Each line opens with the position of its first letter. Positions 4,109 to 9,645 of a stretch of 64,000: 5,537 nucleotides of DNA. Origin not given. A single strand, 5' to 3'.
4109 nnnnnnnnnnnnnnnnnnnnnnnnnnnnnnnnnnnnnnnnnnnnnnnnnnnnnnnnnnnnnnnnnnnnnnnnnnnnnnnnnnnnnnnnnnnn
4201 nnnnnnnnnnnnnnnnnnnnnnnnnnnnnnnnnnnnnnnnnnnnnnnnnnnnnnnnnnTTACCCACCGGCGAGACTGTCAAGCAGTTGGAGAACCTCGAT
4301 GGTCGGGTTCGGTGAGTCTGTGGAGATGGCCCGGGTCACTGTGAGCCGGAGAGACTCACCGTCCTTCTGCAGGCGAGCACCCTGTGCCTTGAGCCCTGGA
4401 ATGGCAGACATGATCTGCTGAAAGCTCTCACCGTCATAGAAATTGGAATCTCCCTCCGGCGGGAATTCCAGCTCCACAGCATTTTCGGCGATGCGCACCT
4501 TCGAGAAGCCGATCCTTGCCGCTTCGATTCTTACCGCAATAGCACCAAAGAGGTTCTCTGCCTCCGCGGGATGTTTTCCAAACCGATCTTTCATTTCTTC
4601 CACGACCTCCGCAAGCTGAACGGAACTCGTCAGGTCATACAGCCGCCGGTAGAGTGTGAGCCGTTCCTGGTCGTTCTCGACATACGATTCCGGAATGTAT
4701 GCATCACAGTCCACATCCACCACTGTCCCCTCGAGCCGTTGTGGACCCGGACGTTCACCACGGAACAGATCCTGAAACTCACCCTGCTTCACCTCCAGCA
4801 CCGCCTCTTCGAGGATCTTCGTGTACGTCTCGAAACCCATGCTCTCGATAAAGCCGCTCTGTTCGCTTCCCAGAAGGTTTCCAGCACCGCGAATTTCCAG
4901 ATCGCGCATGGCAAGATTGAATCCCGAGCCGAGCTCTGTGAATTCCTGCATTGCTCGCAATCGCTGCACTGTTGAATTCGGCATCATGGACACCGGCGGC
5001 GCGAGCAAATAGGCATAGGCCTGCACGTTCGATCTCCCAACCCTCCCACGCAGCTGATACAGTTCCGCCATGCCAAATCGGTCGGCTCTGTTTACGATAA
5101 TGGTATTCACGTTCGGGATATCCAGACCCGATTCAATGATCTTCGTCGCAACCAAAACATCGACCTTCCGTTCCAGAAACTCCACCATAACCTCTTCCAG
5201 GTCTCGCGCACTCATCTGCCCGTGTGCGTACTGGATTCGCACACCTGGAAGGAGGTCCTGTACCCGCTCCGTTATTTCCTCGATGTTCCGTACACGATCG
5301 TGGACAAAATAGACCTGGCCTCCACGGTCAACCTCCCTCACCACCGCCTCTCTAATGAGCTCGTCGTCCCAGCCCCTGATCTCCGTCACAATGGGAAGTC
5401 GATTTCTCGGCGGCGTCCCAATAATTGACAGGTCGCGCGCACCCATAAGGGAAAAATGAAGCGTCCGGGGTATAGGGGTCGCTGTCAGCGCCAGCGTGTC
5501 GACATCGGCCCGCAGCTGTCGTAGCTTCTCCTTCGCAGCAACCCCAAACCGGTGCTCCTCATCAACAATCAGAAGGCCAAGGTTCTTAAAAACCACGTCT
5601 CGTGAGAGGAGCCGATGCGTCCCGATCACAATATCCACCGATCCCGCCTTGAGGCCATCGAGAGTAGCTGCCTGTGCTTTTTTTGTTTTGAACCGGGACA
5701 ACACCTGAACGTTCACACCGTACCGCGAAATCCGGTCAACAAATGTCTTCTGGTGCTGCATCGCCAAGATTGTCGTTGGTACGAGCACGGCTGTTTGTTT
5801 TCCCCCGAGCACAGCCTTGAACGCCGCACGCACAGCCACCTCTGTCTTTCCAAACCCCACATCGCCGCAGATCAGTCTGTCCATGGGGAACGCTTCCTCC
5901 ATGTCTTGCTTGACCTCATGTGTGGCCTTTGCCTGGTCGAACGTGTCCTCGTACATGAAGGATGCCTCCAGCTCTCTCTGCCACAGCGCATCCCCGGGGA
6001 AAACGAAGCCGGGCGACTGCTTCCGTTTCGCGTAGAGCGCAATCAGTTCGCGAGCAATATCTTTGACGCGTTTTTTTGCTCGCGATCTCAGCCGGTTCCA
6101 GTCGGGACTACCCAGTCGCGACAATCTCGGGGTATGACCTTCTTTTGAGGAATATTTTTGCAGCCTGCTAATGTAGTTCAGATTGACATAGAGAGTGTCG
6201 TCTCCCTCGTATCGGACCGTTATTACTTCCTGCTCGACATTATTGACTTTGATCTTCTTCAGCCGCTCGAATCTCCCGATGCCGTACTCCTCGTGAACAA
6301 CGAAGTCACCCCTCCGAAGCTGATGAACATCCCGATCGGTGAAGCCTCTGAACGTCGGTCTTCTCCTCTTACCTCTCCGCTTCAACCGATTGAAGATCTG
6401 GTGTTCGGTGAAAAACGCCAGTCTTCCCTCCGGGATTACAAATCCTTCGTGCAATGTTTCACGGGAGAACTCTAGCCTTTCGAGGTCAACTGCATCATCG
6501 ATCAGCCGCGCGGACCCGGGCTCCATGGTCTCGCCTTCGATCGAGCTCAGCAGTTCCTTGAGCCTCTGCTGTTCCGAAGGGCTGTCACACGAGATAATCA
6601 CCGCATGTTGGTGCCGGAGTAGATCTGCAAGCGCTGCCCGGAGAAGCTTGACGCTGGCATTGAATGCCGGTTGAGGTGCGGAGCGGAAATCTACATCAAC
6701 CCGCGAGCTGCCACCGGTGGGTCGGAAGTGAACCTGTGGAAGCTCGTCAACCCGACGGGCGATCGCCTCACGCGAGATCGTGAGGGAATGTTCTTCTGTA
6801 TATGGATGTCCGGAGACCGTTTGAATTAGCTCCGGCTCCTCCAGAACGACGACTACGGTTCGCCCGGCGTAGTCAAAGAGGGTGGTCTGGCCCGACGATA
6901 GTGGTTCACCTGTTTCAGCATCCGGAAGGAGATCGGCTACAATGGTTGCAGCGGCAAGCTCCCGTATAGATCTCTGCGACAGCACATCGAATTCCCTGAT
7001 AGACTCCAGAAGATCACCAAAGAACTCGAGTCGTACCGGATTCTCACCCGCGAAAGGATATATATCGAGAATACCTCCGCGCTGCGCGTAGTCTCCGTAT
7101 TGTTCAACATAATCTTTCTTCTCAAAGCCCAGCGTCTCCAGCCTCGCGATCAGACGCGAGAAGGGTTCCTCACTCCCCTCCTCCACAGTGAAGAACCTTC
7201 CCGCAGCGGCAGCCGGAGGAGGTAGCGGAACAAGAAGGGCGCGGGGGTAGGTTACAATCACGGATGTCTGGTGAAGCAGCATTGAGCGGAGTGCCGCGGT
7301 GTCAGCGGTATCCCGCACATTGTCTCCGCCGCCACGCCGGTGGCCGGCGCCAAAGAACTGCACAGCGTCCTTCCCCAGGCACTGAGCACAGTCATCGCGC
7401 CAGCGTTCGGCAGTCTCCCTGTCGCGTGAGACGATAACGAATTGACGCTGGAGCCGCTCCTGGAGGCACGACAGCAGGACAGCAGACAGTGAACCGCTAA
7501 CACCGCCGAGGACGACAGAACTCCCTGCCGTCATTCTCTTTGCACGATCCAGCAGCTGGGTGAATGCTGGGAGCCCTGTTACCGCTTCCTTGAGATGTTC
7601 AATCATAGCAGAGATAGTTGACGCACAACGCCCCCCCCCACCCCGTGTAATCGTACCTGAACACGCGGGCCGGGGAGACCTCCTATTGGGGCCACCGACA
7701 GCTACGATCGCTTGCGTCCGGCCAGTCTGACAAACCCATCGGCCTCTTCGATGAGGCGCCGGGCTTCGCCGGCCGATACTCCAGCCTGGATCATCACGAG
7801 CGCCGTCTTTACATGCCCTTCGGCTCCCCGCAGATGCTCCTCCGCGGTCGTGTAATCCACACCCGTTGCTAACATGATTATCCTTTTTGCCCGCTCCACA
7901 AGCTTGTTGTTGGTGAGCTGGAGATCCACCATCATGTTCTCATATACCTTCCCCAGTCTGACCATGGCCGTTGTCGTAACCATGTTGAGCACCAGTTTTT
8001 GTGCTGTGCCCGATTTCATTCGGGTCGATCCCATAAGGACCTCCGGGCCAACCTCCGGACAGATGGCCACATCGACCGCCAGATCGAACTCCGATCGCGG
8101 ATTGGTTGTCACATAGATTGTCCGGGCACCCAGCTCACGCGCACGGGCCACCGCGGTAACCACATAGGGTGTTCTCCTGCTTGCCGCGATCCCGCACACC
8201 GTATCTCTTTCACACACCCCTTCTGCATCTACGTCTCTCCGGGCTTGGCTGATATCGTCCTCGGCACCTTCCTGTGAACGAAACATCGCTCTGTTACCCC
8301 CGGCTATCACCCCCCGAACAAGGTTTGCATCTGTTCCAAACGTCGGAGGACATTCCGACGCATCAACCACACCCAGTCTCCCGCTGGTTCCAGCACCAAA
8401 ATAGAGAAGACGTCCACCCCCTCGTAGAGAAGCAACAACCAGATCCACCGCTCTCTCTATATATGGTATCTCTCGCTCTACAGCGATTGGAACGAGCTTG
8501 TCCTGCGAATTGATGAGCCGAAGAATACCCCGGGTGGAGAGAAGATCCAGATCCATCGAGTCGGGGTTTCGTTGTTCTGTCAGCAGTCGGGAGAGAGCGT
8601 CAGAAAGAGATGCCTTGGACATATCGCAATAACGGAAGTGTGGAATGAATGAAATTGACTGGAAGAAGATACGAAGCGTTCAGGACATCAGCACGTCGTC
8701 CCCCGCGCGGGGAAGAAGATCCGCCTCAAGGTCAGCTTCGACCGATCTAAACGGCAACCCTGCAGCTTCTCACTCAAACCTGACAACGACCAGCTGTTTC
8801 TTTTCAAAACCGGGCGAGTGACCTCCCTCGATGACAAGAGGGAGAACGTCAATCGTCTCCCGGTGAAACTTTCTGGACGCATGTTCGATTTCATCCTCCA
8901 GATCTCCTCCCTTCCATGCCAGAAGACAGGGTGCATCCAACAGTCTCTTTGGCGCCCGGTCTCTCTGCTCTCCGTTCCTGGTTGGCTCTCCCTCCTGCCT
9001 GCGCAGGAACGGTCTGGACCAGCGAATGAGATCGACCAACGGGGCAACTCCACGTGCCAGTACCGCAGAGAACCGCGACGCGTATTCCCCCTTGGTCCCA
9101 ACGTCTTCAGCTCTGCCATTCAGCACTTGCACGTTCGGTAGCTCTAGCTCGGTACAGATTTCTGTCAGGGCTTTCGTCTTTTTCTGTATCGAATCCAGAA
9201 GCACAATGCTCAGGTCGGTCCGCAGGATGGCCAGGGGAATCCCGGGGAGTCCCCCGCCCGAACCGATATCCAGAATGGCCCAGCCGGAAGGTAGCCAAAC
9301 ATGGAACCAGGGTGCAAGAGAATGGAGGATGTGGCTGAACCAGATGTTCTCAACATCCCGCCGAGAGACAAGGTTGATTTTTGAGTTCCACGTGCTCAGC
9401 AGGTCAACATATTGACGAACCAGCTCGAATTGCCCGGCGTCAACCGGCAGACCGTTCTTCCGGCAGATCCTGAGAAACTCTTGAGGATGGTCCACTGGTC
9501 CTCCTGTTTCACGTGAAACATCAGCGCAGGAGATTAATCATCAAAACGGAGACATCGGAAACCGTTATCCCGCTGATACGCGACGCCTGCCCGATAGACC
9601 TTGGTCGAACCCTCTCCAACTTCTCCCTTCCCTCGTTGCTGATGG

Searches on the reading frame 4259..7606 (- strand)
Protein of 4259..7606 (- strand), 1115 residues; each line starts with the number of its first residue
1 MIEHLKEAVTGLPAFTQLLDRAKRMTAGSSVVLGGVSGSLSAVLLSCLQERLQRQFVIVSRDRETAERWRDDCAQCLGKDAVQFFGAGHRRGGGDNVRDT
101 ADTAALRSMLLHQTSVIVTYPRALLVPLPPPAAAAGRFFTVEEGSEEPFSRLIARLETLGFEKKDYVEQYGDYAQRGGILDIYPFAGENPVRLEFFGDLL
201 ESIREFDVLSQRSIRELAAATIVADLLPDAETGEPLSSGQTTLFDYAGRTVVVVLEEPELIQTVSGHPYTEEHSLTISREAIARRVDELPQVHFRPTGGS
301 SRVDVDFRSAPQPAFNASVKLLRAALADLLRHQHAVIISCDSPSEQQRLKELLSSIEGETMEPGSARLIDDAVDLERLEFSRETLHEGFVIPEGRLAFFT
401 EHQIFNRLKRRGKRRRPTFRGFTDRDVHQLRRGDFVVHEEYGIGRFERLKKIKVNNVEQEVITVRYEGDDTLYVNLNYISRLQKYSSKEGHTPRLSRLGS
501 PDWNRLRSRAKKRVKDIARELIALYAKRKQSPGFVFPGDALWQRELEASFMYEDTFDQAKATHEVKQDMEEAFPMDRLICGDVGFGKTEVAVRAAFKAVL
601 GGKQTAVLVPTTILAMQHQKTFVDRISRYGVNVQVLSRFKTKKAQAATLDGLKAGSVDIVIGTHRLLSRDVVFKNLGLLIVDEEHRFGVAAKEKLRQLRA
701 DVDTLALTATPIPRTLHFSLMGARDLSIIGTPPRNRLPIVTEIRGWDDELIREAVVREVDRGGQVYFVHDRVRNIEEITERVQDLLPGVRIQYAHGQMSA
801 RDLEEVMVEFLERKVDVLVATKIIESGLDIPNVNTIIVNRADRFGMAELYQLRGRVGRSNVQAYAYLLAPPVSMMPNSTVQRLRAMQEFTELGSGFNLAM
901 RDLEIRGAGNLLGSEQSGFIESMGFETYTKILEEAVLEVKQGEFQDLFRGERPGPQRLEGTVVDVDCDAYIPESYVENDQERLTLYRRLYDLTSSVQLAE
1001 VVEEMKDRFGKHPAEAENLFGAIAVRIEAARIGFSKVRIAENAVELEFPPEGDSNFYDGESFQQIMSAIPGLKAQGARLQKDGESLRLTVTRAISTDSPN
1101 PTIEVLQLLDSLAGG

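Call 4: search_protein_families(library=pfam, proteins=[window:4259-7606:-])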
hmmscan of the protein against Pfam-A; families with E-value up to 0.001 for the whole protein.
window:4259-7606:- (1115 aa): 7 families
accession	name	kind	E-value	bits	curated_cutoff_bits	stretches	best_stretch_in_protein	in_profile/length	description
PF00270.35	DEAD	-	4.1e-24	85.6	26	1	558-715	4-163/167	DEAD/DEAH box helicase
PF03461.20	TRCF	-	2.4e-23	82.7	25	1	966-1056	2-92/95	TRCF domain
PF00271.37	Helicase_C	-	3.3e-21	76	23.5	1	754-859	9-109/110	Helicase conserved C-terminal domain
PF17757.6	UvrB_inter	-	1.4e-19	70.4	22.9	1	141-223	3-86/91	UvrB interaction domain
PF02559.22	CarD_TRCF_RID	-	1.8e-15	57.2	23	1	430-486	1-57/57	CarD-like/TRCF RID domain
PF04851.21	ResIII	-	1.1e-09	38.8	22.5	1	558-711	8-162/164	Type III restriction enzyme, res subunit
PF22590.2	Cas3-like_C_2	-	3.4e-05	24.5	27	1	762-859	2-104/106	CRISPR-associated nuclease/helicase Cas3, C-terminal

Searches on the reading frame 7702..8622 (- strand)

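Call 50: search_protein_families(library=pfam, proteins=[window:7702-8622:-])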
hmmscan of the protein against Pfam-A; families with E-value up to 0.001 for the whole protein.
window:7702-8622:- (306 aa): 6 families
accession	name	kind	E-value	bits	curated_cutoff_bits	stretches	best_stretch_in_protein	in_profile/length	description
PF22645.1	GKRP_SIS_N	-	8.7e-17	61.3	27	1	56-158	3-109/113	Glucokinase regulatory protein N-terminal SIS domain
PF22198.1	GKRP_SIS_2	-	9.9e-09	35.6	27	1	59-117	11-69/191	Glucokinase regulatory protein, second SIS domain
PF13580.11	SIS_2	-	4.7e-08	33.6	27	1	48-172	14-137/138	SIS domain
PF20741.3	GKRP-like_C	-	2.9e-07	31.4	27.7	1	228-264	1-37/100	C-terminal lid domain of glucokinase regulatory protein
PF01380.27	SIS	-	9e-07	29.2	25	1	138-216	53-129/131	SIS domain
PF03861.19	ANTAR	-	0.00011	22.3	27.3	0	236-265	7-36/54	ANTAR domain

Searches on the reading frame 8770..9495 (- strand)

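Call 50: search_protein_families(library=pfam, proteins=[window:8770-9495:-])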
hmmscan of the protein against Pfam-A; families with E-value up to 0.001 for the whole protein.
window:8770-9495:- (241 aa): 1 family
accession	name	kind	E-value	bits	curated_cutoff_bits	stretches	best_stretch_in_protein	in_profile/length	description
PF02527.21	GidB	-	6.6e-39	133.6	27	1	24-167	3-141/184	rRNA small subunit methyltransferase G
